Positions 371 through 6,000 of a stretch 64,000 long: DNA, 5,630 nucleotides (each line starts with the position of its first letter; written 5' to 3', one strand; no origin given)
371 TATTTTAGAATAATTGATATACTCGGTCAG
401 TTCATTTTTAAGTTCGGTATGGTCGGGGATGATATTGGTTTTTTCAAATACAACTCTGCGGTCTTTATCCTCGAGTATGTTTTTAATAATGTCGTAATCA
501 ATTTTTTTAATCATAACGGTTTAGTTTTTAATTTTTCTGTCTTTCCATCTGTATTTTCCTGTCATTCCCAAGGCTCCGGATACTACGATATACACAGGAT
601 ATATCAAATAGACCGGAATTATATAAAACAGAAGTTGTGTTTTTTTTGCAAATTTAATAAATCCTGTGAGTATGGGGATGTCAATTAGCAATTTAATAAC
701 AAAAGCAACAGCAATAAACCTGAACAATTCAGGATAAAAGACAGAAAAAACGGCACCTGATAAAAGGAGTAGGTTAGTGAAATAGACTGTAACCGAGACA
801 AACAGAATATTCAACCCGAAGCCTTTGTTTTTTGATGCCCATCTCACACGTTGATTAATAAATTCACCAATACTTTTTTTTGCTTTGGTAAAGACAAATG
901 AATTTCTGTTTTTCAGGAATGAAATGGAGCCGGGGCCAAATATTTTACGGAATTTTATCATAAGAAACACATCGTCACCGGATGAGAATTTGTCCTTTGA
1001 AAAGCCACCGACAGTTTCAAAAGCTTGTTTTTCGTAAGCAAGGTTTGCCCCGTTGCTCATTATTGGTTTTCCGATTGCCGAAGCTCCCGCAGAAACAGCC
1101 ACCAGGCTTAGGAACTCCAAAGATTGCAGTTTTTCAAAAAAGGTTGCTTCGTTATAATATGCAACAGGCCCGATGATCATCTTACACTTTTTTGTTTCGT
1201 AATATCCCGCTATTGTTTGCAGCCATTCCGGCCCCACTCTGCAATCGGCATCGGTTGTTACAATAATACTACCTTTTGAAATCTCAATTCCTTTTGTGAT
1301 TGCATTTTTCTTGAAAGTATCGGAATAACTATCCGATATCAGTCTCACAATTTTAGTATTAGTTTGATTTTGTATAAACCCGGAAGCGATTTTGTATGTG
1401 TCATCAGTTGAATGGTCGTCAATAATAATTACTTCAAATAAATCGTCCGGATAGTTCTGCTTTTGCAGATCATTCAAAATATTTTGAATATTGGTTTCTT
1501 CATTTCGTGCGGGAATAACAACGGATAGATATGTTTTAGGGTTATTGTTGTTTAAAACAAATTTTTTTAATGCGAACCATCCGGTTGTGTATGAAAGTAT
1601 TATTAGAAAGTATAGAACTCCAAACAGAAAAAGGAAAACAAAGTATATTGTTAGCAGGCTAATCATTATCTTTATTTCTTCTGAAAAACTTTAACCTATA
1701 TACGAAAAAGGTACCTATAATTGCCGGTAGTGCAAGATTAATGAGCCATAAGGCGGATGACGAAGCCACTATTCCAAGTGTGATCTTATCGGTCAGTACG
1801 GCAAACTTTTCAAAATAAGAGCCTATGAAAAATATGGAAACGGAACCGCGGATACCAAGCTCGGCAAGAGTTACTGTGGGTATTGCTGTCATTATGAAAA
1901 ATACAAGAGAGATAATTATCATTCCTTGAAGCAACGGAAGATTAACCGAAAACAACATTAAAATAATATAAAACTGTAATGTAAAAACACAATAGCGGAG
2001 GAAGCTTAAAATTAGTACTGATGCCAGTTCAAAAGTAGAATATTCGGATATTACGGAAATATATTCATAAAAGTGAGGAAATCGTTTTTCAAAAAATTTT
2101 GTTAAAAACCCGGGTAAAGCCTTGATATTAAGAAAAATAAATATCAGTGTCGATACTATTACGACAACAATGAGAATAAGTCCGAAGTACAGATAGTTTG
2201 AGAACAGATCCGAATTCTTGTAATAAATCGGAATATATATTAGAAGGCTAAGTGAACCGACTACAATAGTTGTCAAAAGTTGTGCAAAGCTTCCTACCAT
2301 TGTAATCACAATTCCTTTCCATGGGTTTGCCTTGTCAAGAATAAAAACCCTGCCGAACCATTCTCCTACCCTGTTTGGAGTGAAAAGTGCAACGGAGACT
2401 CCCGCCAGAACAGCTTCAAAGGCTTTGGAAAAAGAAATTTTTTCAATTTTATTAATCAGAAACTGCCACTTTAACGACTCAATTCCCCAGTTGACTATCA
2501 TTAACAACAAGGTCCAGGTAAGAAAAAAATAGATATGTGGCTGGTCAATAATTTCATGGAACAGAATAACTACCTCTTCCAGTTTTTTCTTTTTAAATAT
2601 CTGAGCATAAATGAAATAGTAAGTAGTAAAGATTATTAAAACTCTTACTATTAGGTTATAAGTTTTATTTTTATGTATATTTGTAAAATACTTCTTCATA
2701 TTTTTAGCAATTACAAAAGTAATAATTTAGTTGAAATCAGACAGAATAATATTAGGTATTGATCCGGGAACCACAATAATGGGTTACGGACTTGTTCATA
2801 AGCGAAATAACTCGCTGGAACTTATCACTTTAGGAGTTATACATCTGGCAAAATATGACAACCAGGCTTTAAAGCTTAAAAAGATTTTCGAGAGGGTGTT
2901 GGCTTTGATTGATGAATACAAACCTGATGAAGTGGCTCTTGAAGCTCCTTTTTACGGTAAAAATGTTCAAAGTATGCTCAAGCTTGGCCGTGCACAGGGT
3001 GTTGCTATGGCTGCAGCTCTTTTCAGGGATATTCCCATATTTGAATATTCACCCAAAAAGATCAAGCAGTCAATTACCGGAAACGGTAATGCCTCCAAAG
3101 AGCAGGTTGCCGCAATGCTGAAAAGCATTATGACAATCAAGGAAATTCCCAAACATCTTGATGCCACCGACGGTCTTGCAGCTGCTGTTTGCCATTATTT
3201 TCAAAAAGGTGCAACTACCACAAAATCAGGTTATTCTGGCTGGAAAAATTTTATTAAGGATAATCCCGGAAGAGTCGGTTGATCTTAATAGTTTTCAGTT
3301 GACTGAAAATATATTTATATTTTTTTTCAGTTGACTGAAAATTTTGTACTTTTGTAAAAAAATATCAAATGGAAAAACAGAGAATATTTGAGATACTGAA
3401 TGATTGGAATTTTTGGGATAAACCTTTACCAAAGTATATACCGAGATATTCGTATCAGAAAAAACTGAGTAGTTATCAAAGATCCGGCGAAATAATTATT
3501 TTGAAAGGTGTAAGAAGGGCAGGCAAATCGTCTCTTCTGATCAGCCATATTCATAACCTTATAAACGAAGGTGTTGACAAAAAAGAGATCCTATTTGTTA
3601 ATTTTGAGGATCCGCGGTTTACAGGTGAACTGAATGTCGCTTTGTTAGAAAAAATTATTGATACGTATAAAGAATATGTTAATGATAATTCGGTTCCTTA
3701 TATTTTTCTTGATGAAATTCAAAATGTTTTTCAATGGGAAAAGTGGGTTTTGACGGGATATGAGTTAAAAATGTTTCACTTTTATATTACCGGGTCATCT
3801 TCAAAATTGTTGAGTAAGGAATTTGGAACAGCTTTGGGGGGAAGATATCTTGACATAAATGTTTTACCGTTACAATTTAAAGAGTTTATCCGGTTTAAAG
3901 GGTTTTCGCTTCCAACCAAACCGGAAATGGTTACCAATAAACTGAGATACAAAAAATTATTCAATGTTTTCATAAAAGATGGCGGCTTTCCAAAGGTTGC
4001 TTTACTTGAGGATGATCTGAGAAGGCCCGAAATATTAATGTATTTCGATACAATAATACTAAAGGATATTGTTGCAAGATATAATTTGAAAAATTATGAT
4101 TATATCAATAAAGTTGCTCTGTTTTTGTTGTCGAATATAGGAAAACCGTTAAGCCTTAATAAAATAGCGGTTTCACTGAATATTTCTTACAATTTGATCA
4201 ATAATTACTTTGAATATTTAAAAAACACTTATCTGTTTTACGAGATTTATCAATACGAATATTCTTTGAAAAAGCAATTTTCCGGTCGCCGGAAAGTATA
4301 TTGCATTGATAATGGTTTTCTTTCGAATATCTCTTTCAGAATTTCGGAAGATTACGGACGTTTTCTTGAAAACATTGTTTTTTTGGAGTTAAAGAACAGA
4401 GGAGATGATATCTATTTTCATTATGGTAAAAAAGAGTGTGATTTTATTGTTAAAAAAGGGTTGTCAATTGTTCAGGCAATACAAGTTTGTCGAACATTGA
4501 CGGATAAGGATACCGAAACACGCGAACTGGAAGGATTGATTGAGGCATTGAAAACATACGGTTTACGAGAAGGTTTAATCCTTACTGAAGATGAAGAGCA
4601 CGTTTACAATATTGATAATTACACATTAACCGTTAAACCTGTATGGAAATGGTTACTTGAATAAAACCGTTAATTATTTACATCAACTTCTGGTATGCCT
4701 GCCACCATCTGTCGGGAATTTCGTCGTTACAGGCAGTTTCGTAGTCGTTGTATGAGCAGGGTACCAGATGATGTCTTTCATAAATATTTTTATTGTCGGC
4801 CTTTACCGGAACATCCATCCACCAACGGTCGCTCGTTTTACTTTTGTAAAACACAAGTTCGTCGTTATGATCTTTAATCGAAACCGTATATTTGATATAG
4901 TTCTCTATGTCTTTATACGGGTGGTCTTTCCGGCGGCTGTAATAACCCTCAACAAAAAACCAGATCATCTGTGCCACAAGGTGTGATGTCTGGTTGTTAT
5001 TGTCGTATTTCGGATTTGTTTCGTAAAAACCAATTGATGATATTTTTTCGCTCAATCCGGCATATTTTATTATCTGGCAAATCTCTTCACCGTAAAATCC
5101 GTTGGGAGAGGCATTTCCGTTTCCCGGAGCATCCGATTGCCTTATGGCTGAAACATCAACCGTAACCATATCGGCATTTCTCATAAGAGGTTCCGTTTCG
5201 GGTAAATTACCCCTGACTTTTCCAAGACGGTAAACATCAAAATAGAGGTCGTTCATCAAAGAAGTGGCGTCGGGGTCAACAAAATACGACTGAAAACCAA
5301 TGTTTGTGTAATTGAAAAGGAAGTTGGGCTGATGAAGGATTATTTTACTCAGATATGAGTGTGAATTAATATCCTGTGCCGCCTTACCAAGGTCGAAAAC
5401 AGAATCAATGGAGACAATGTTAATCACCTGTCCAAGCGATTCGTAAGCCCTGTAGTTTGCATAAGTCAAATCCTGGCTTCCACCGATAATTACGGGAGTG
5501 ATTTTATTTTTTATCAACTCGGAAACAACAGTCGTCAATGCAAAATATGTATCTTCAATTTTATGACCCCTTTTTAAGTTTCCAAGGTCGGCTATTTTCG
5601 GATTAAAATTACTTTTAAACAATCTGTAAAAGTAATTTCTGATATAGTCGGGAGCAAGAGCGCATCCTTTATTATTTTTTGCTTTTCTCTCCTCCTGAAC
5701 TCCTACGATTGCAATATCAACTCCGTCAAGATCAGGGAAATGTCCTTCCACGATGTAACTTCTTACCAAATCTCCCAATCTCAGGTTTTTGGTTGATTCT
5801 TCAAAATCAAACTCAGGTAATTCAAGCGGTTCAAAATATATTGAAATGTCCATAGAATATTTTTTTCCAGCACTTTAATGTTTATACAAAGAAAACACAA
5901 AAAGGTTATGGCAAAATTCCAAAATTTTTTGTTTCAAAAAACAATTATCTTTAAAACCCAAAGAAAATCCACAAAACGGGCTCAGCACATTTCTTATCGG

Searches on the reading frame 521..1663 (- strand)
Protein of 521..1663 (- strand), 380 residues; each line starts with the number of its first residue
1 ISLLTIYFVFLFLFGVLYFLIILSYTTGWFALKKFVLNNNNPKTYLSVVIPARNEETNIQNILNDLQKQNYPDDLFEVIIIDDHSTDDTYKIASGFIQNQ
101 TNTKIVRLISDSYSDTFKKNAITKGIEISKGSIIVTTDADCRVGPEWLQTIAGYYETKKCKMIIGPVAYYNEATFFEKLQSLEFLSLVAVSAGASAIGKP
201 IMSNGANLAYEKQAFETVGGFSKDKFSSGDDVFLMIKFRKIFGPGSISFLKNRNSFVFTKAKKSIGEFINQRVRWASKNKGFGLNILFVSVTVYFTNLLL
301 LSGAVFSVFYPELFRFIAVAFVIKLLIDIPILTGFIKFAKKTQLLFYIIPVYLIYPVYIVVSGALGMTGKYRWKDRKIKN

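Call 9: search_protein_families(library=ncbifam, proteins=[window:521-1663:-], max_evalue=0.00001)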
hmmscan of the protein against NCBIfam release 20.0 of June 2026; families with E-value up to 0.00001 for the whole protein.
window:521-1663:- (380 aa): 22 families
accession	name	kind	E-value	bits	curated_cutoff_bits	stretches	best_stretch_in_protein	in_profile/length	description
TIGR03937.1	PgaC_IcaA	equivalog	2.5e-21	76.1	422.3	1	11-326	15-318/407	poly-beta-1,6-N-acetyl-D-glucosamine synthase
NF041875.1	EPS_EpsD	equivalog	1.6e-20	73.7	370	1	46-269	1-217/325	exopolysaccharide biosynthesis glycosyltransferase EpsD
TIGR03965.1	mycofact_glyco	equivalog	1.9e-18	66.6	280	1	44-237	74-262/467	mycofactocin biosynthesis glycosyltransferase MftF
TIGR03469.1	HpnB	hypoth_equivalog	2.6e-14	53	379.25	1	45-269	45-277/386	hopene-associated glycosyltransferase HpnB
TIGR03472.1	HpnI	equivalog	1.3e-12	47.3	310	1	3-304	3-302/373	bacteriohopanetetrol glucosamine biosynthesis glycosyltransferase HpnI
TIGR04283.1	glyco_like_mftF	equivalog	1.3e-11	44.6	182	1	46-235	1-166/221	TIGR04283 family arsenosugar biosynthesis glycosyltransferase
NF010496.0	PRK13915.1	equivalog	2.2e-11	43.4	262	1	39-142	26-128/307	glucosyl-3-phosphoglycerate synthase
NF007482.0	PRK10073.1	equivalog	9.4e-11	41.3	423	1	41-151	3-106/334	glycosyltransferase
NF045692.1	OglycostaseCruG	equivalog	1e-10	41.1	600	1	44-235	41-235/386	2'-O-glycosyltransferase CruG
NF038302.1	EPS_HpsE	equivalog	2.9e-10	39.6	300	1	46-157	3-113/307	hormogonium polysaccharide biosynthesis glycosyltransferase HpsE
NF038299.1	EPS_HpsN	equivalog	3.1e-10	39.5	425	1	45-166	2-118/317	hormogonium polysaccharide biosynthesis glycosyltransferase HpsN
NF047588.1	GlcsyltransPgfSStrep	equivalog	2.2e-09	37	500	1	46-156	3-111/308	glycosyltransferase PgfS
NF007986.1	PRK10714.1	equivalog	3.2e-09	36.2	529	1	45-194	7-152/316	undecaprenyl-phosphate 4-deoxy-4-formamido-L-arabinose transferase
TIGR03111.1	glyc2_xrt_Gpos1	hypoth_equivalog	1.1e-08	34.3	363.95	1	30-158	37-159/439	TIGR03111 family XrtG-associated glycosyltransferase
NF041394.1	GtaseAglG_Halo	equivalog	2.1e-08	33.8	440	1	57-230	16-183/304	glucosyl-dolichyl phosphate glucuronosyltransferase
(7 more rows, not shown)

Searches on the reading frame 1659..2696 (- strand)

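Call 9: search_protein_families(library=ncbifam, proteins=[window:1659-2696:-], max_evalue=0.00001)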
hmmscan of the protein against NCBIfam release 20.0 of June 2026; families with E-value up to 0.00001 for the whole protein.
window:1659-2696:- (345 aa): 0 families

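Call 11: search_protein_families(library=pfam, proteins=[window:1659-2696:-], max_evalue=0.00001)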
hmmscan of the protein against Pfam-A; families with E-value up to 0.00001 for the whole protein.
window:1659-2696:- (345 aa): 1 family
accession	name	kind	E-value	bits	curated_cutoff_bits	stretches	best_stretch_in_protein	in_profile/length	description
PF03706.18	LPG_synthase_TM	-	2.2e-13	50.8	33.4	1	31-283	15-265/302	Lysylphosphatidylglycerol synthase TM region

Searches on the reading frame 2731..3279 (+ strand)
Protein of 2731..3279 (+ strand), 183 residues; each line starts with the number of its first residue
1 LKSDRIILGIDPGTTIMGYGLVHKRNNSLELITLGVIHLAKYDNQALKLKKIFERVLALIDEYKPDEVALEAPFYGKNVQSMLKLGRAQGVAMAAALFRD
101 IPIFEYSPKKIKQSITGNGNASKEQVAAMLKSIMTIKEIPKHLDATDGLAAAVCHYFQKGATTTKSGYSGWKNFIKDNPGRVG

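Call 9: search_protein_families(library=ncbifam, proteins=[window:2731-3279:+], max_evalue=0.00001)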
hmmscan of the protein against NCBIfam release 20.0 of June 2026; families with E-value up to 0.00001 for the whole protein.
window:2731-3279:+ (183 aa): 2 families
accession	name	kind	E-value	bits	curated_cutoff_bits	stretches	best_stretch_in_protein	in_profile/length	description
NF000711.0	PRK00039.2-1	equivalog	1.6e-46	158.2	163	1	6-161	2-157/161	crossover junction endodeoxyribonuclease RuvC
TIGR00228.1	ruvC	equivalog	1.1e-43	148.9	100.65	1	7-156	1-148/156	crossover junction endodeoxyribonuclease RuvC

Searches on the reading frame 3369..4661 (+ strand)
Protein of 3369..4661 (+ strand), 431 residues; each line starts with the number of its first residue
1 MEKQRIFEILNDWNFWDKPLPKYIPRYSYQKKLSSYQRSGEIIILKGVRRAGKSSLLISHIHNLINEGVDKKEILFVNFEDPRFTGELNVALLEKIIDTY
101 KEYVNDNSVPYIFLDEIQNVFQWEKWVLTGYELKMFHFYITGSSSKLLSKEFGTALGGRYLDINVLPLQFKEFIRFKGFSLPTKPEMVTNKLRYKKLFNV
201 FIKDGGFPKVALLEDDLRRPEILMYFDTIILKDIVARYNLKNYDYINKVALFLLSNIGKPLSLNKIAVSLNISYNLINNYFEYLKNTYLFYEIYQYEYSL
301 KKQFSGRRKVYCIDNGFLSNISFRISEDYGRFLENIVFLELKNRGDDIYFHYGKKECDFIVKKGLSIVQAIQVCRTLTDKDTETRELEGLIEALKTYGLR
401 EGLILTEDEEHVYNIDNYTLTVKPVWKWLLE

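Call 9: search_protein_families(library=ncbifam, proteins=[window:3369-4661:+], max_evalue=0.00001)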
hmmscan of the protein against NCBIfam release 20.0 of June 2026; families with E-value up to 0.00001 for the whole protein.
window:3369-4661:+ (431 aa): 0 families

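Call 11: search_protein_families(library=pfam, proteins=[window:3369-4661:+], max_evalue=0.00001)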
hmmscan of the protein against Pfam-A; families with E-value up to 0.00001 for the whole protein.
window:3369-4661:+ (431 aa): 2 families
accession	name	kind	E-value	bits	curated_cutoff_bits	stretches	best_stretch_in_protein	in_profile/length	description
PF13173.12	AAA_14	-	3.5e-31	108.3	27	1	41-173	3-128/129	AAA domain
PF13635.12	DUF4143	-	1.2e-17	64.5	28.1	1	232-374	2-158/160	Domain of unknown function (DUF4143)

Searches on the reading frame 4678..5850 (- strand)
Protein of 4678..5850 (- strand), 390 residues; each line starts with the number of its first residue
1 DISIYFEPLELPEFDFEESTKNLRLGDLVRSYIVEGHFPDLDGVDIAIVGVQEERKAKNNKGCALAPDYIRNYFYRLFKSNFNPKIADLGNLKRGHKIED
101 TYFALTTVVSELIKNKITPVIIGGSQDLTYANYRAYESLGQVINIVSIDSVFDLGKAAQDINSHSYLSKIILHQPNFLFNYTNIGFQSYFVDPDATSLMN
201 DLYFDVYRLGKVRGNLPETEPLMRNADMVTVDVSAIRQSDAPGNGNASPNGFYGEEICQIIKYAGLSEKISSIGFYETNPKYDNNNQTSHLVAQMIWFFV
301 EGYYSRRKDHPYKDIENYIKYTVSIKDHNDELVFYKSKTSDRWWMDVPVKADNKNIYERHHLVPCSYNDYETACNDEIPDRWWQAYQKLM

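Call 9: search_protein_families(library=ncbifam, proteins=[window:4678-5850:-], max_evalue=0.00001)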
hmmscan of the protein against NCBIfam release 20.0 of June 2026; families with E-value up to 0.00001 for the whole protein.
window:4678-5850:- (390 aa): 4 families
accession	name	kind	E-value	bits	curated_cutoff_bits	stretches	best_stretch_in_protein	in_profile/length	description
TIGR01227.1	hutG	equivalog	1.5e-29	103.2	229.15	1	15-300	6-306/307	formimidoylglutamase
TIGR01230.1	agmatinase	equivalog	1.3e-09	38.1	174.3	1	46-296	15-269/275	agmatinase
NF002564.0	PRK02190.1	subfamily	2.7e-07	30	302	1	31-303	20-301/307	agmatinase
NF010347.0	PRK13775.1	equivalog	1.4e-06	27.8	381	1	40-301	45-325/331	formimidoylglutamase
